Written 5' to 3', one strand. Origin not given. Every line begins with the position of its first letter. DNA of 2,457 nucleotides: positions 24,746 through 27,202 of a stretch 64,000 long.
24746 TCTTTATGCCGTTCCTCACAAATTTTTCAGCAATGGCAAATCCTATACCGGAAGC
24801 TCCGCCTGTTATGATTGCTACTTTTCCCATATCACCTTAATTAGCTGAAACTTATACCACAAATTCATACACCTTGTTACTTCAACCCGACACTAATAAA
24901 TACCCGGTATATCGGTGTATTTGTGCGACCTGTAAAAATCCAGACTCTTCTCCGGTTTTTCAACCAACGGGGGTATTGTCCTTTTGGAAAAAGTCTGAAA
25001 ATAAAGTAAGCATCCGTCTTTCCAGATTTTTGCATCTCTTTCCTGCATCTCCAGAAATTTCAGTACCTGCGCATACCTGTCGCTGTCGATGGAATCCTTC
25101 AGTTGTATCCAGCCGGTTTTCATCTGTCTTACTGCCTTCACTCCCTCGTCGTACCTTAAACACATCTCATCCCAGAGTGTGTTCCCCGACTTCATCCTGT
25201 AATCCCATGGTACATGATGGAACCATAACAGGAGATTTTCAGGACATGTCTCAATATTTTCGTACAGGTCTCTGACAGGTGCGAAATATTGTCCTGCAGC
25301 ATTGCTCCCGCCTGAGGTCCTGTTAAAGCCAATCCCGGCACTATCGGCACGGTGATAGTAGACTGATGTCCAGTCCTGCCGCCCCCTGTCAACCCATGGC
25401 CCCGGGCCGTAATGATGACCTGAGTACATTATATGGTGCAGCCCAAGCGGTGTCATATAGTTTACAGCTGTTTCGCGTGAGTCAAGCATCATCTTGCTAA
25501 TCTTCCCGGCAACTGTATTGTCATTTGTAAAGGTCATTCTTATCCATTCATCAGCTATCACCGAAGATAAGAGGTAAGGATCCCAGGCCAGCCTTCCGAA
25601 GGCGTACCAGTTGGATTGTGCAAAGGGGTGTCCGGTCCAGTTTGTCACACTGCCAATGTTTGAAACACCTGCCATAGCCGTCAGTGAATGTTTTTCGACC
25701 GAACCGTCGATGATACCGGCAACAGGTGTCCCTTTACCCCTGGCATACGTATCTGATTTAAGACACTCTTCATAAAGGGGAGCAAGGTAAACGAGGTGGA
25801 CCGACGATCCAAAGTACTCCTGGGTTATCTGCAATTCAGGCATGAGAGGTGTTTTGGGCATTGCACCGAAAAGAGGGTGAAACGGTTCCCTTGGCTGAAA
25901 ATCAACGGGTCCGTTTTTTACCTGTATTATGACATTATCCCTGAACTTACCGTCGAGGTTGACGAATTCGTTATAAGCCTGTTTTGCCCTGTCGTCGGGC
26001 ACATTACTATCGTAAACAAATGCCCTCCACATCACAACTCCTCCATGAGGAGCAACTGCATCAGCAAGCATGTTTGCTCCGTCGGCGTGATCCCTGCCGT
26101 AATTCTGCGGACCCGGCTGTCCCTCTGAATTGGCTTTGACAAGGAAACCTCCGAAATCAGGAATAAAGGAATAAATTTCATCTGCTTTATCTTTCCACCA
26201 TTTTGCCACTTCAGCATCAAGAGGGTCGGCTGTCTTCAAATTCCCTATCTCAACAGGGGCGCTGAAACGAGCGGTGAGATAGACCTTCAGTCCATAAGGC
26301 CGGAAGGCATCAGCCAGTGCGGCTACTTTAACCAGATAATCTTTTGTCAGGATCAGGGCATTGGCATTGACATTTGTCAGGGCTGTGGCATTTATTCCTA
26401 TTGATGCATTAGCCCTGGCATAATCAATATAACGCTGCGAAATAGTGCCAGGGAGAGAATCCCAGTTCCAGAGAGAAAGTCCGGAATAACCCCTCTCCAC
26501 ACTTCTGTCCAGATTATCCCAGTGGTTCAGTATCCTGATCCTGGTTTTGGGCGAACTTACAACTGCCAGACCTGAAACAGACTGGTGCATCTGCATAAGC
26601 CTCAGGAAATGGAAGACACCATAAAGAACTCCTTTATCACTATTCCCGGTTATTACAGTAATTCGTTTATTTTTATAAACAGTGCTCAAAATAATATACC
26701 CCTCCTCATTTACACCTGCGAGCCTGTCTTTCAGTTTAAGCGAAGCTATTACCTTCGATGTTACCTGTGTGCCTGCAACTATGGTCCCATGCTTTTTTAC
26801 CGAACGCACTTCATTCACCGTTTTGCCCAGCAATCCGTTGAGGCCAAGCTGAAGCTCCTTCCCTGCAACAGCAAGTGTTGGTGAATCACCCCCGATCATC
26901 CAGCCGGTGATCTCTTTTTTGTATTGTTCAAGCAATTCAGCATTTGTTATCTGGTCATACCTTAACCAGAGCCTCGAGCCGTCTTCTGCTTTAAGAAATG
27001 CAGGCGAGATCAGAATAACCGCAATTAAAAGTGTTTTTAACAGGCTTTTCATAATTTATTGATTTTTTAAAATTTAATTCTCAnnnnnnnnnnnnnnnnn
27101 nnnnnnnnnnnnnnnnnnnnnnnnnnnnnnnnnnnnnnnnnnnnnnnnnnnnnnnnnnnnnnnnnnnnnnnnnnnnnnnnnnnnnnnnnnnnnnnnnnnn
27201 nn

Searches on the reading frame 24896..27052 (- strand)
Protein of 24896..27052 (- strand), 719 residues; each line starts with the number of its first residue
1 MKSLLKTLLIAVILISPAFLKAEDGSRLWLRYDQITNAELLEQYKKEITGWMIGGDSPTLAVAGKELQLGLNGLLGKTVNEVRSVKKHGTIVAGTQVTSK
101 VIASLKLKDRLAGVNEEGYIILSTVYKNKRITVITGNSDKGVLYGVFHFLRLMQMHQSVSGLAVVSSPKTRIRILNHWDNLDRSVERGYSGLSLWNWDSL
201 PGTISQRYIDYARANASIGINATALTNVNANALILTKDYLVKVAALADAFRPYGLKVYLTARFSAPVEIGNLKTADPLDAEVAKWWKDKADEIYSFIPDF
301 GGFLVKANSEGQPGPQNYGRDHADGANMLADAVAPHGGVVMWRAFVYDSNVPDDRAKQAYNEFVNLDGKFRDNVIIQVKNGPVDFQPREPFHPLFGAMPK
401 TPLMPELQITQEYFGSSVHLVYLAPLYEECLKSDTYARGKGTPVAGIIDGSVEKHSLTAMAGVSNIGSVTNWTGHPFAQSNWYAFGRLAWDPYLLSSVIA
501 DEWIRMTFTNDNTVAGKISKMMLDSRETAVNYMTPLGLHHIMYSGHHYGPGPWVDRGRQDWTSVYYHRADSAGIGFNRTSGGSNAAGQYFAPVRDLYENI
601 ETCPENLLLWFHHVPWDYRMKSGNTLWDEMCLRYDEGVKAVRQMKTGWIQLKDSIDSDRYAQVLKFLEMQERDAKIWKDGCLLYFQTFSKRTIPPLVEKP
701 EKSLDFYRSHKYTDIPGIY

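Call 85: search_protein_families(library=pfam, proteins=[window:24896-27052:-], max_evalue=0.0001)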
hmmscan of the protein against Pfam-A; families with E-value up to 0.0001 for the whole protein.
window:24896-27052:- (719 aa): 3 families
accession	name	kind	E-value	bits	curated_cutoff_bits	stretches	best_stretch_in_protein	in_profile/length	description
PF07488.18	Glyco_hydro_67M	-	2.7e-150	500.4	23.5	1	153-472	2-326/326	Glycosyl hydrolase family 67 middle domain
PF07477.17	Glyco_hydro_67C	-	1.3e-93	313.1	27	1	473-693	1-218/223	Glycosyl hydrolase family 67 C-terminus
PF03648.19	Glyco_hydro_67N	-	5.7e-27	94.8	24.3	1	28-149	1-120/120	Glycosyl hydrolase family 67 N-terminus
